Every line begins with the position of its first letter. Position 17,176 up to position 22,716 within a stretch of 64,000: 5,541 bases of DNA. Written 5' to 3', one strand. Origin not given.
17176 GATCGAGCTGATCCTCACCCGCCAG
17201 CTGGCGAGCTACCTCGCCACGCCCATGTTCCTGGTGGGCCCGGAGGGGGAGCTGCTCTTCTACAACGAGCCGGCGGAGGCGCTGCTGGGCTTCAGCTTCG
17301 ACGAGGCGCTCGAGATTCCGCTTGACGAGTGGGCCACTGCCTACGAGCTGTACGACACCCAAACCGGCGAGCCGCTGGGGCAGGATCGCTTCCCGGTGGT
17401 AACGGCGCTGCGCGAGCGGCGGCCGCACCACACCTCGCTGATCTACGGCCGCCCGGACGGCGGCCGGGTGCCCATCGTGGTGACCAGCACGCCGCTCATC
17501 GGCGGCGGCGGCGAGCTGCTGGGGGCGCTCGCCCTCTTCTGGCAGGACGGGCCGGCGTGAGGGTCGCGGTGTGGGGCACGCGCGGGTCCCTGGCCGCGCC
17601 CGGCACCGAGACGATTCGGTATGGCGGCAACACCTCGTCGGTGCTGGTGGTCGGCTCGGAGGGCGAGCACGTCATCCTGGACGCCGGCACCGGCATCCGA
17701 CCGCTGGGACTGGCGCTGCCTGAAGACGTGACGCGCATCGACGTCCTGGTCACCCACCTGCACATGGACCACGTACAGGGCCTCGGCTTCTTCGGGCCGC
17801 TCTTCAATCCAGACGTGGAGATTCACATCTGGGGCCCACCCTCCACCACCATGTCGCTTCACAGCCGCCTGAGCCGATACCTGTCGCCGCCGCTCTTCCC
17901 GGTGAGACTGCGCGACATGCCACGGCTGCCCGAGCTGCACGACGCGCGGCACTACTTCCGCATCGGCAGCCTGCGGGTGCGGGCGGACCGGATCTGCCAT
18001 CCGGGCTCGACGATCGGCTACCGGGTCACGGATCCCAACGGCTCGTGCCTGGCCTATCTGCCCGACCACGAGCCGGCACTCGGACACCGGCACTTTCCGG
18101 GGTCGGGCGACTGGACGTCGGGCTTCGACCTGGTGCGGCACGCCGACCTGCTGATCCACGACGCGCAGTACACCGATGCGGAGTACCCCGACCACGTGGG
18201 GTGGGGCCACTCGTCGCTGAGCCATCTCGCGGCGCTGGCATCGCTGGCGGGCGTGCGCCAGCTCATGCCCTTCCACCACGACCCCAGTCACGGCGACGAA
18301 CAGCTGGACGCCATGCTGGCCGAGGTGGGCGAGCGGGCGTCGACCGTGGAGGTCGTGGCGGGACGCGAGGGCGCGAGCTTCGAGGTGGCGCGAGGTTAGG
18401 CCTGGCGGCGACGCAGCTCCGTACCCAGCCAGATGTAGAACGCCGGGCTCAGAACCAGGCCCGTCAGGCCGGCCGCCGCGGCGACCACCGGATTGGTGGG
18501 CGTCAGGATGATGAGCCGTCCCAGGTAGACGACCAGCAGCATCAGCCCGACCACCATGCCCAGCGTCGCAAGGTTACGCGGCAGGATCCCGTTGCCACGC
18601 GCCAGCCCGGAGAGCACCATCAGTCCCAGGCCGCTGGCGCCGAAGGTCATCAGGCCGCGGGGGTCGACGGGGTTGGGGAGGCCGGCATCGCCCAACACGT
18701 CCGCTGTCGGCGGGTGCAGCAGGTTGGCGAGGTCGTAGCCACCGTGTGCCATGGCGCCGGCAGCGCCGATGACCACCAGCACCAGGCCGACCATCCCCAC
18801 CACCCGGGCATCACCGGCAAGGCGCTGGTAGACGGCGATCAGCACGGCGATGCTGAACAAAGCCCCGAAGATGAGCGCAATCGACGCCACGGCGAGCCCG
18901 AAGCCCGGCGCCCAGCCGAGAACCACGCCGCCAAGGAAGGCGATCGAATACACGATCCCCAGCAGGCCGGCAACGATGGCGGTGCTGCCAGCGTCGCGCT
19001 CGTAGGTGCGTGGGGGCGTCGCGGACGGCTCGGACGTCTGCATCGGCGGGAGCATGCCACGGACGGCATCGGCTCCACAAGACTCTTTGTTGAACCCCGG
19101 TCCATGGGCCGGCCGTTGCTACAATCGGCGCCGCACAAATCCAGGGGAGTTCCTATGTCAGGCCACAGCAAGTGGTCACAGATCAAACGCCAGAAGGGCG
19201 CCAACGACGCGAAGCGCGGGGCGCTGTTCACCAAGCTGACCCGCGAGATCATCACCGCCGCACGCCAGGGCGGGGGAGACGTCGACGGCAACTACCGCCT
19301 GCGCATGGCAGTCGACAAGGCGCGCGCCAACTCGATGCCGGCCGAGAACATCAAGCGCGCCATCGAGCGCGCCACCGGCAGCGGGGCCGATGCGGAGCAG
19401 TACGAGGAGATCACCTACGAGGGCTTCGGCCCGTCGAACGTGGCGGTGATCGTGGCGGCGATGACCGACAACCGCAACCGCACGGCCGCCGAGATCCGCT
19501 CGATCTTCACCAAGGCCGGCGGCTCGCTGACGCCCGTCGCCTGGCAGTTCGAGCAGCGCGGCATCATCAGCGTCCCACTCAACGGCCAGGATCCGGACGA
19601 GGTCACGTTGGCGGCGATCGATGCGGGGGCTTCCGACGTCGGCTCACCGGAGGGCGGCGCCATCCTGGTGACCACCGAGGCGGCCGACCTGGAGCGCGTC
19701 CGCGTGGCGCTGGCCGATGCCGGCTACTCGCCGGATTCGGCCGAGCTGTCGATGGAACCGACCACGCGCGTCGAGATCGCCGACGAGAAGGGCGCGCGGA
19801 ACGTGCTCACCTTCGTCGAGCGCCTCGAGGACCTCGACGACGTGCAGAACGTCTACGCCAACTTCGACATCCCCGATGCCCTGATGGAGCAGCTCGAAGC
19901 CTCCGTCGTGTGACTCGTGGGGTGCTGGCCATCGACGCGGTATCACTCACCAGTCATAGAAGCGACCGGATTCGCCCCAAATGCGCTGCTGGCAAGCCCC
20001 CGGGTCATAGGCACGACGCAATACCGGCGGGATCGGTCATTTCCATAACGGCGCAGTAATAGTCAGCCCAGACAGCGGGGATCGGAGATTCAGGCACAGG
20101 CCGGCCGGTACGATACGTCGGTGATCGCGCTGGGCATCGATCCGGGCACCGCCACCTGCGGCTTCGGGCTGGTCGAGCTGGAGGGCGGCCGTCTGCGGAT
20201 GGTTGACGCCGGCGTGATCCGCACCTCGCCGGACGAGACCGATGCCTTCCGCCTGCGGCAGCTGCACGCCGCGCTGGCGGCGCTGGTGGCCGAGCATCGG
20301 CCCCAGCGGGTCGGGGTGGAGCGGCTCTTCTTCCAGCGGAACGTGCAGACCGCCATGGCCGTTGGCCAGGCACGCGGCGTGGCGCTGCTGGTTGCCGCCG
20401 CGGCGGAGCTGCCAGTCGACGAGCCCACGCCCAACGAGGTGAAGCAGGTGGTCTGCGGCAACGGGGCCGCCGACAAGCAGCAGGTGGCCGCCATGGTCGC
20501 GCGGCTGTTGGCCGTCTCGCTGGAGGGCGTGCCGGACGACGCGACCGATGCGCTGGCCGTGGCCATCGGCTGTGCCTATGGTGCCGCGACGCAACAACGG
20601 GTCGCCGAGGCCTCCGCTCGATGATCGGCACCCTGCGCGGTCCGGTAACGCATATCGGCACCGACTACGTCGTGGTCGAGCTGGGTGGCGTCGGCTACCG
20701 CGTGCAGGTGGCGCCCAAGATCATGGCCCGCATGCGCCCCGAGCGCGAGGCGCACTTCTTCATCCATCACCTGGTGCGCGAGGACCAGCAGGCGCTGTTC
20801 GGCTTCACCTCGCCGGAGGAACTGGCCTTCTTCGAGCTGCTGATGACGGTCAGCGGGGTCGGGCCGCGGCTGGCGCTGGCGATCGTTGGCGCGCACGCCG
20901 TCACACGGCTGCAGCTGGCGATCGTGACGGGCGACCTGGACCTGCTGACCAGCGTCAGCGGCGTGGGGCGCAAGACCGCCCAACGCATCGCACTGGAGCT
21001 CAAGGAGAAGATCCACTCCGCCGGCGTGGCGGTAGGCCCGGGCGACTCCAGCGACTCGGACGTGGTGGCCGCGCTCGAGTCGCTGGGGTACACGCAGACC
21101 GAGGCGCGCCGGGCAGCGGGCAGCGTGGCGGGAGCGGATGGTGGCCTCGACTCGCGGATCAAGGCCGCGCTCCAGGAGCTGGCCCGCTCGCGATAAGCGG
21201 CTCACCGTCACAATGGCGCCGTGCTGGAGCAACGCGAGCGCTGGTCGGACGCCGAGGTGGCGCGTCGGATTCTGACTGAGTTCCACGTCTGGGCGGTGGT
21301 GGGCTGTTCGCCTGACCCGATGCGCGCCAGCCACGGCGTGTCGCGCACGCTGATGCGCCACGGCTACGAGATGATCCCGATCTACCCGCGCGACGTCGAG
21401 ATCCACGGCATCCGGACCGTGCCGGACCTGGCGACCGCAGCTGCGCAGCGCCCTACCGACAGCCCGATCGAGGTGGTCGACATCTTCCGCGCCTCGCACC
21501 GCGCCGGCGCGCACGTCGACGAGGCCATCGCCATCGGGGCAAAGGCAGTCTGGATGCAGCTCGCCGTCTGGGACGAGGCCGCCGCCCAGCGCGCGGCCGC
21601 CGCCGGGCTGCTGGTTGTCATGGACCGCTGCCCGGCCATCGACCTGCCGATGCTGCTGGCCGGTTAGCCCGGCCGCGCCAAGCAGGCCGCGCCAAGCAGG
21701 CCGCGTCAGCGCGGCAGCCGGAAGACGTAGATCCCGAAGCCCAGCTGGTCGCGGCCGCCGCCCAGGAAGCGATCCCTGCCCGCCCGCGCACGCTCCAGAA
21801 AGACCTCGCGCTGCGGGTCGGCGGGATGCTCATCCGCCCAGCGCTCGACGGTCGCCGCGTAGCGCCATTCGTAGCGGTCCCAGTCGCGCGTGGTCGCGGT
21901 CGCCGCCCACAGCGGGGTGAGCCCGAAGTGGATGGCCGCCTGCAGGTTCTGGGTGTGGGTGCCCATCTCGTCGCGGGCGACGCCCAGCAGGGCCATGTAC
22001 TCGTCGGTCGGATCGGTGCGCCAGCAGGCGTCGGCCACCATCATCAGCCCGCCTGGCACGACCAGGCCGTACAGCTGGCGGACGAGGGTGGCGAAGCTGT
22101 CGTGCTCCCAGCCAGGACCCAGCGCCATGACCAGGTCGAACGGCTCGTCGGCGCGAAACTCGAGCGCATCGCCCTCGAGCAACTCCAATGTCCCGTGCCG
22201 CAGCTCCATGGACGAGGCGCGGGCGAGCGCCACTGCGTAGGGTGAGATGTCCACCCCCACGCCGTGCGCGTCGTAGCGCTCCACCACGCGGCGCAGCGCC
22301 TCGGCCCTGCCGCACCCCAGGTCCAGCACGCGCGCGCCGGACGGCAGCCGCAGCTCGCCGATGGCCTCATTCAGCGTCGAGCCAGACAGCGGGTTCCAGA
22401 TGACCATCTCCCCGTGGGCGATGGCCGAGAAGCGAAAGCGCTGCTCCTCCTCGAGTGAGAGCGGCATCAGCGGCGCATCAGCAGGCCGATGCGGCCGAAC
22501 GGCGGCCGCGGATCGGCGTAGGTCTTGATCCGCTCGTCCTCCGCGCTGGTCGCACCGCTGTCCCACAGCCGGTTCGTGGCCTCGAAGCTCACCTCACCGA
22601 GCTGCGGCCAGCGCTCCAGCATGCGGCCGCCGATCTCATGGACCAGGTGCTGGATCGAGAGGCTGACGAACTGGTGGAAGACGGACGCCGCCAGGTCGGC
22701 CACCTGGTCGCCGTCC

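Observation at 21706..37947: Uricolytic locus with XDH, uricase, HIU hydrolase, OHCU decarboxylase, a cyclic amidohydrolase and malate synthase, but no recognisable allantoate-to-glyoxylate enzymes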

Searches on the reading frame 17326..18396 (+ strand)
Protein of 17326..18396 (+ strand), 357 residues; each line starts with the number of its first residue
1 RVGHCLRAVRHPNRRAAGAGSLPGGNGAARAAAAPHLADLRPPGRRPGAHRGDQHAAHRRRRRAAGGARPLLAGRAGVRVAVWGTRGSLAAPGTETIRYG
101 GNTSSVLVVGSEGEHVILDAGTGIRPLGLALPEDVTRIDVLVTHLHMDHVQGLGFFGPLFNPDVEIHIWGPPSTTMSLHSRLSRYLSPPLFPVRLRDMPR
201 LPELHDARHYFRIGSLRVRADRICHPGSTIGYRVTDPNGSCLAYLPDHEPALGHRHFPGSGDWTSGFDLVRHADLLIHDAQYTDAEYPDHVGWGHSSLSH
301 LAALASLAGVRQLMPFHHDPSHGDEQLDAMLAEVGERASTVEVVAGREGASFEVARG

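Call 11: search_protein_families(library=pfam, proteins=[window:17326-18396:+], max_evalue=0.0001)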
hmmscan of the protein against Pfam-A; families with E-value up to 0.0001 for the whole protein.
window:17326-18396:+ (357 aa): 2 families
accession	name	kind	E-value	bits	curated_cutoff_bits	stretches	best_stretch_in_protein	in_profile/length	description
PF12706.13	Lactamase_B_2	-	2.7e-17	63.5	27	1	116-318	3-200/200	Beta-lactamase superfamily domain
PF00753.33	Lactamase_B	-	1.4e-07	32.1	22.7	1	100-239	3-142/196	Metallo-beta-lactamase superfamily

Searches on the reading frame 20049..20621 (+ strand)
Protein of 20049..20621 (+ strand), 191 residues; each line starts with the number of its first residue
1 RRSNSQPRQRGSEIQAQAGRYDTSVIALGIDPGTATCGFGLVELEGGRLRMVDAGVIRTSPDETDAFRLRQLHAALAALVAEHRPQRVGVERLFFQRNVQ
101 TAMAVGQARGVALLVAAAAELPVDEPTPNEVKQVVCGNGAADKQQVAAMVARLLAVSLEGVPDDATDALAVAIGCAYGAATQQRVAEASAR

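Call 11: search_protein_families(library=pfam, proteins=[window:20049-20621:+], max_evalue=0.0001)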
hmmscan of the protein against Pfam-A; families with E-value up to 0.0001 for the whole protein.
window:20049-20621:+ (191 aa): 1 family
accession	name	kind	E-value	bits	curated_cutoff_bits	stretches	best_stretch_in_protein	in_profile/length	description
PF02075.23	RuvC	-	1.7e-46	158.2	22.2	1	28-173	2-146/148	Crossover junction endodeoxyribonuclease RuvC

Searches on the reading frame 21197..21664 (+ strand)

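Call 8: search_protein_families(library=ncbifam, proteins=[window:21197-21664:+], max_evalue=0.001)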
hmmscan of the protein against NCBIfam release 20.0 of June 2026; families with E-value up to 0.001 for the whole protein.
window:21197-21664:+ (156 aa): 0 families

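Call 11: search_protein_families(library=pfam, proteins=[window:21197-21664:+], max_evalue=0.0001)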
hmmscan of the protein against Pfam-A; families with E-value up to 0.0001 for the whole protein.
window:21197-21664:+ (156 aa): 1 family
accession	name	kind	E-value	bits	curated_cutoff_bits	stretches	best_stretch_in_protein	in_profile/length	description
PF13380.12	CoA_binding_2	-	3.7e-36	124.5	22.8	1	31-150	2-115/116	CoA binding domain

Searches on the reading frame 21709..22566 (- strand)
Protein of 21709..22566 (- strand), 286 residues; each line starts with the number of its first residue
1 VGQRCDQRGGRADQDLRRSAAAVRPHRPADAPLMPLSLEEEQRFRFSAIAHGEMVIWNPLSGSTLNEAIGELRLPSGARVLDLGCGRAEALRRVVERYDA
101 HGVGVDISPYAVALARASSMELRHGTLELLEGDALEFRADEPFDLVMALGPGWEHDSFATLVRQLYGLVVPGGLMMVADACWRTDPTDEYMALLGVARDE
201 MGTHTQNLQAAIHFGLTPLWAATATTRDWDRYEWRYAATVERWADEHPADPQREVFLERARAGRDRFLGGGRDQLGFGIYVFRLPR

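Call 5: search_protein_families(library=pfam, proteins=[window:21709-22566:-], max_evalue=0.01)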
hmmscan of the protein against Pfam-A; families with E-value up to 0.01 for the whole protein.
window:21709-22566:- (286 aa): 8 families
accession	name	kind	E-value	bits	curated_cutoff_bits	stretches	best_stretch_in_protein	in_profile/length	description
PF13649.12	Methyltransf_25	-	5.1e-13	50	27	1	80-173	1-97/97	Methyltransferase domain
PF13847.12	Methyltransf_31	-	2.1e-10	40.9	27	1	76-181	3-113/145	Methyltransferase domain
PF02353.26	CMAS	-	2.4e-09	37.3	27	1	67-178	53-165/273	Mycolic acid cyclopropane synthetase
PF08241.18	Methyltransf_11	-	5.3e-09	37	21.2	1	81-176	1-94/95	Methyltransferase domain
PF08242.18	Methyltransf_12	-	2e-07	32.1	30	1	81-174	1-97/98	Methyltransferase domain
PF13489.12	Methyltransf_23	-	1.3e-06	28.7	27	1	73-184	19-123/164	Methyltransferase domain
PF07021.18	MetW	-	0.00032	20.8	21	1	74-147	11-80/193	Methionine biosynthesis protein MetW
PF05175.20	MTS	-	0.0011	19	23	1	76-148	31-104/170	Methyltransferase small domain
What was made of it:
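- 21706..22467 (-): SAM-dependent methyltransferase, last gene of the uraH operon. Lineage-restricted passenger. Pfam Methyltransf_25/31 (call 5).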

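Call 7: search_protein_families(library=ncbifam, proteins=[window:21709-22566:-], max_evalue=0.001)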
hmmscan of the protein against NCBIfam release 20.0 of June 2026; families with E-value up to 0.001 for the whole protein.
window:21709-22566:- (286 aa): 21 families
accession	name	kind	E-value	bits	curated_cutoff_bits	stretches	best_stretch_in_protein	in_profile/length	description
NF045667.1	MTase_DVU1556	equivalog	6.9e-11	42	155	1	66-186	12-128/213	DVU_1556 family methyltransferase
NF043040.1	corrin_prot_MT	hypoth_equivalog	2.3e-09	37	180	1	71-186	36-156/216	corrinoid protein-associated methyltransferase CpaM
NF040703.1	cyclopro_CfaB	exception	3.9e-09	35.8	650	1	66-177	149-263/393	C17 cyclopropane fatty acid synthase CfaB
NF040660.1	mycolic_MTase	equivalog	3.2e-07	30.2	390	1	66-178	50-163/283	cyclopropane mycolic acid synthase family methyltransferase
TIGR02081.1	metW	equivalog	9.8e-07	28.5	189.5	1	74-147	11-80/194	methionine biosynthesis protein MetW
NF041537.1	ArsM_AhpD_UU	exception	2.4e-06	26.6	510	1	75-181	75-184/345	arsenite methyltransferase/AhpD domain selenoprotein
NF008686.0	PRK11705.1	equivalog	4.2e-06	26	400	1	69-150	160-236/383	cyclopropane fatty acyl phospholipid synthase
TIGR02072.1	BioC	equivalog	7.1e-06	26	184.95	1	67-179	25-134/244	malonyl-ACP O-methyltransferase BioC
NF047649.1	MTase_UXPK_star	exception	4.2e-05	22.7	460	1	74-181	75-185/283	methyltransferase/UXPK-star double selenoprotein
TIGR03534.1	RF_mod_PrmC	equivalog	8.3e-05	22.2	199.1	1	76-148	86-162/253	peptide chain release factor N(5)-glutamine methyltransferase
NF041536.1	ArsM_DUF2284_UU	exception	8.4e-05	21.1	575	1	74-181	74-184/459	arsenite methyltransferase/DUF2284 domain selenoprotein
TIGR02752.1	MenG_heptapren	equivalog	0.0001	21.9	419.85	1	68-179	37-151/231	demethylmenaquinone methyltransferase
NF001790.0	PRK00517.3-3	equivalog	0.0001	21.8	269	1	67-176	114-222/262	50S ribosomal protein L11 methyltransferase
NF001243.0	PRK00216.1-4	equivalog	0.00014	21.3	235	1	69-179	40-153/237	demethylmenaquinone methyltransferase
NF002463.0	PRK01683.1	equivalog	0.00022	20.9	297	1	74-191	29-142/258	trans-aconitate 2-methyltransferase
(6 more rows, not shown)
